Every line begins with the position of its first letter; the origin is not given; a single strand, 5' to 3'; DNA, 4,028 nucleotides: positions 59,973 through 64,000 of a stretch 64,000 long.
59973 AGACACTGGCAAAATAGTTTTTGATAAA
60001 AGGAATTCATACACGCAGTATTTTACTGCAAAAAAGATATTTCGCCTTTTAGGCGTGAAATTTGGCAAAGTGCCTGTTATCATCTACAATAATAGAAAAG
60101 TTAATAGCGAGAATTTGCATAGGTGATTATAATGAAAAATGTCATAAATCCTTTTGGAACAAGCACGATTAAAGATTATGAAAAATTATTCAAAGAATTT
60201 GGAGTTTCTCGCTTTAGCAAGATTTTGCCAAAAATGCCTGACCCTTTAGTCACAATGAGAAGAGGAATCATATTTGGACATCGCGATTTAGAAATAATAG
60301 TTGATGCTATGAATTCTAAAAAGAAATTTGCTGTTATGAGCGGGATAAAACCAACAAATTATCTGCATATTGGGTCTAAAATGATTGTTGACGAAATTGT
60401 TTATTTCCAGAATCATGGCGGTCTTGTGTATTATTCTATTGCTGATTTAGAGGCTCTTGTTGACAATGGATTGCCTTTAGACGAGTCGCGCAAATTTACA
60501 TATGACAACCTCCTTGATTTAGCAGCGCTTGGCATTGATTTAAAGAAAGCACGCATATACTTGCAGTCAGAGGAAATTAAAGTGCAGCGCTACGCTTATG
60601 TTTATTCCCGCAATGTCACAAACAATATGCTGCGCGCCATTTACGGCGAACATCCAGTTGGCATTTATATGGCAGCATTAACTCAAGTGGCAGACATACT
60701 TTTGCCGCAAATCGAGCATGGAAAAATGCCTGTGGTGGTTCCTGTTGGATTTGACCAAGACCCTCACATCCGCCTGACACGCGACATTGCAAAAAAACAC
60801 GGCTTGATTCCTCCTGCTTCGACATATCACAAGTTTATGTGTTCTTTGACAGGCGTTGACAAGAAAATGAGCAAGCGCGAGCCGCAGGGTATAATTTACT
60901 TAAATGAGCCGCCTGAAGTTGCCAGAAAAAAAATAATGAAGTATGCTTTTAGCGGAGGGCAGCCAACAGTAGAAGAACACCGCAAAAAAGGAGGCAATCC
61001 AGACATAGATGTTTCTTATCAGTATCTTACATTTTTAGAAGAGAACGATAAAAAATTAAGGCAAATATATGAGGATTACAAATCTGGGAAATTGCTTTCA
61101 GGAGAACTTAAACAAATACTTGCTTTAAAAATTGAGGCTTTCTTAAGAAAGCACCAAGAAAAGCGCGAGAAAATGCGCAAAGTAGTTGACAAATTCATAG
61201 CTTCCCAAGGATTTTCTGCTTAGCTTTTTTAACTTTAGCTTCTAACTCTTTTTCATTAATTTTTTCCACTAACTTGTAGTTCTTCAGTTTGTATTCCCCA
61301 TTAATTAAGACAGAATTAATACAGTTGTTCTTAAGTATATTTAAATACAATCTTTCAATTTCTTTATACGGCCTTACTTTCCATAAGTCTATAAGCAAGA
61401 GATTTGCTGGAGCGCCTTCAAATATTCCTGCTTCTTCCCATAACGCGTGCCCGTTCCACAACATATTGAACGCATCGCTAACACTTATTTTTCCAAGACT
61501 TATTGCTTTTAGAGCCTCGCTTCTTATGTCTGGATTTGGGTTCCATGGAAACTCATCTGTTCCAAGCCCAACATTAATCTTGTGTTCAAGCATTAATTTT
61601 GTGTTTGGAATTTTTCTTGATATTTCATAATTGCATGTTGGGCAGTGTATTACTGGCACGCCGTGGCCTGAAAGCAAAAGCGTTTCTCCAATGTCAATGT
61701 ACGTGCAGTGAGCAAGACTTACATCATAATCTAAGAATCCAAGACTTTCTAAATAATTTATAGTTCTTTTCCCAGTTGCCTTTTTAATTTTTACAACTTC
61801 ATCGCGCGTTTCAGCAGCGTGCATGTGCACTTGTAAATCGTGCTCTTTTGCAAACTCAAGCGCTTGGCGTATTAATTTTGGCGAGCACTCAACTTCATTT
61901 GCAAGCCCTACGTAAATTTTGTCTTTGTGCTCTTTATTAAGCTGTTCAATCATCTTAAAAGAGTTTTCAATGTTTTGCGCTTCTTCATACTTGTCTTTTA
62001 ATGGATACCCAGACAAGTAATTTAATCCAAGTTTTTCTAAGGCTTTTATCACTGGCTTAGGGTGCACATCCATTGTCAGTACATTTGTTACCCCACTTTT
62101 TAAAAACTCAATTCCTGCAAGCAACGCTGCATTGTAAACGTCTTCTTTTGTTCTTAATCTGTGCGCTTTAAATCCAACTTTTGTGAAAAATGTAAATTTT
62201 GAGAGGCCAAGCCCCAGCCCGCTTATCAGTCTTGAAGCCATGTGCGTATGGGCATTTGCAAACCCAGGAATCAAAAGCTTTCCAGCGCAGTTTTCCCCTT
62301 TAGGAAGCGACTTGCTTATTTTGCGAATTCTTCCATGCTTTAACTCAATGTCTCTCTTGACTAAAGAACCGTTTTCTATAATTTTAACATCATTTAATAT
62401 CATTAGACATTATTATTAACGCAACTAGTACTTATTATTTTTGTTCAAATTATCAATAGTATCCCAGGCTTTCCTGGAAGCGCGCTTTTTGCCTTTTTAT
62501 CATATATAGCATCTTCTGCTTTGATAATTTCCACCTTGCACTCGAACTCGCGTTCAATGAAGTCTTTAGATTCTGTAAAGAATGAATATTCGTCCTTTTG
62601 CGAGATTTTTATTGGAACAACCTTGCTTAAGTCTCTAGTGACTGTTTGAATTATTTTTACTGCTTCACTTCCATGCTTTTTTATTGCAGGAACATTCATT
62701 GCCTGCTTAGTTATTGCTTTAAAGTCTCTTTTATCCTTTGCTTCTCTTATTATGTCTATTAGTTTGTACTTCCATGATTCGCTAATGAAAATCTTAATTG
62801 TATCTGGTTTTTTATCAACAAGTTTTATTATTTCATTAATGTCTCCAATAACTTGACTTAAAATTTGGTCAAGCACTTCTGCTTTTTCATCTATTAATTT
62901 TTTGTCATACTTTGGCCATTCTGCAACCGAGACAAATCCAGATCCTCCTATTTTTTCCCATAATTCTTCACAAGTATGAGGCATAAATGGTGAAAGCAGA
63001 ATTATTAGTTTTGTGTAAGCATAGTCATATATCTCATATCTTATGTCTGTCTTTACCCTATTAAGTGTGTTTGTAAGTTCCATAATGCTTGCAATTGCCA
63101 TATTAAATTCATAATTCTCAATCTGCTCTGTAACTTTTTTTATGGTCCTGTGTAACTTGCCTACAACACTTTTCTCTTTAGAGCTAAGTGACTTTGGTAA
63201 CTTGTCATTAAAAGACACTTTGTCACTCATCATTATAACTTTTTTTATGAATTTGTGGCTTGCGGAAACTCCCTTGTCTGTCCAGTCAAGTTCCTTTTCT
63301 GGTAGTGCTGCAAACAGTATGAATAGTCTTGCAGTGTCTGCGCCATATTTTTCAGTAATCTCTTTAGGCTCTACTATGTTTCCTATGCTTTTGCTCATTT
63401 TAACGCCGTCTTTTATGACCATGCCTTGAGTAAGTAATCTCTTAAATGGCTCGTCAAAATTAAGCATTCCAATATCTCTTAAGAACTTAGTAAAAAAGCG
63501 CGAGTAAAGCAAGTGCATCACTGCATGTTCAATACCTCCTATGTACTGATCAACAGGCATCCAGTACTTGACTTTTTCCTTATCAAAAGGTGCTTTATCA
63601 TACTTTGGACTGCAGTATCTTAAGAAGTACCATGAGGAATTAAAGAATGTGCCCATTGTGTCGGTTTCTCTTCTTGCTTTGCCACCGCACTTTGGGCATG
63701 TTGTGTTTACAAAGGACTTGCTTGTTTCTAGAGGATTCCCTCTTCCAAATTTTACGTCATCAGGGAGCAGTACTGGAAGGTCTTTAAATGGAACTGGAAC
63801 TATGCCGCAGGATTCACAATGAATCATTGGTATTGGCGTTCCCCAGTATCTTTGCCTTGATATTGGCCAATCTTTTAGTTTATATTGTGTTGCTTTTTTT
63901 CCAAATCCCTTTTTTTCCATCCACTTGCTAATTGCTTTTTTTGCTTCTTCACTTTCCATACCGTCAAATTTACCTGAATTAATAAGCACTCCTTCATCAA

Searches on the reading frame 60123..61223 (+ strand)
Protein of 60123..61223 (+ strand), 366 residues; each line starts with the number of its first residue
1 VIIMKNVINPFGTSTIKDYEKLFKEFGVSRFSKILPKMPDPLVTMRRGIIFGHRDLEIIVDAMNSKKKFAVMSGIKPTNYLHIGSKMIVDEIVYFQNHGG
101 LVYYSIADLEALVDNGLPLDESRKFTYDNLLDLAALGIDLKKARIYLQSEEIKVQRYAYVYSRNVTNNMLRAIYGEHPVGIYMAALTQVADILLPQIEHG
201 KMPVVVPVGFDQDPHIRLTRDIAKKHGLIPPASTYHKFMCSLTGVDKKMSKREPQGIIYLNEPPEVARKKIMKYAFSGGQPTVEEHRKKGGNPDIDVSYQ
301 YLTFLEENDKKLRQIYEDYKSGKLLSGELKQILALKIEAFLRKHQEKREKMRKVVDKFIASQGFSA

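Call 44: search_protein_families(library=pfam, proteins=[window:60123-61223:+], max_evalue=0.00001)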
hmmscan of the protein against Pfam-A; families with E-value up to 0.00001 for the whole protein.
window:60123-61223:+ (366 aa): 1 family
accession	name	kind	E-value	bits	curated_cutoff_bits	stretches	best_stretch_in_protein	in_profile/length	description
PF00579.31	tRNA-synt_1b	-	4e-36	125.3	21.1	1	66-341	3-291/292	tRNA synthetases class I (W and Y)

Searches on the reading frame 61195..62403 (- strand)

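Call 44: search_protein_families(library=pfam, proteins=[window:61195-62403:-], max_evalue=0.00001)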
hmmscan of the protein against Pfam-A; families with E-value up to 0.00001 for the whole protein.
window:61195-62403:- (402 aa): 2 families
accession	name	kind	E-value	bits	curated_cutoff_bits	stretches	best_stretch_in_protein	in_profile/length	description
PF01979.26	Amidohydro_1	-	9.7e-33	114.3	25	1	44-370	2-343/345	Amidohydrolase family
PF07969.17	Amidohydro_3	-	9.1e-07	29.1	29.7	0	38-58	4-24/472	Amidohydrolase family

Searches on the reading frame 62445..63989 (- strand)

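Call 44: search_protein_families(library=pfam, proteins=[window:62445-63989:-], max_evalue=0.00001)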
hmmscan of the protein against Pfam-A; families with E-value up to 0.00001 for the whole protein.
window:62445-63989:- (514 aa): 3 families
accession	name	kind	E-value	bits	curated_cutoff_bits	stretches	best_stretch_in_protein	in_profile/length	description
PF08264.19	Anticodon_1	-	2.5e-26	92.8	25.1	1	273-398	2-146/148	Anticodon-binding domain of tRNA ligase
PF00133.28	tRNA-synt_1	-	9.4e-23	81.1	22.7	1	37-228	227-405/414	tRNA synthetases class I (I, L, M and V)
PF09334.17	tRNA-synt_1g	-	4.7e-09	35.9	20.1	0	181-240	311-370/391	tRNA synthetases class I (M)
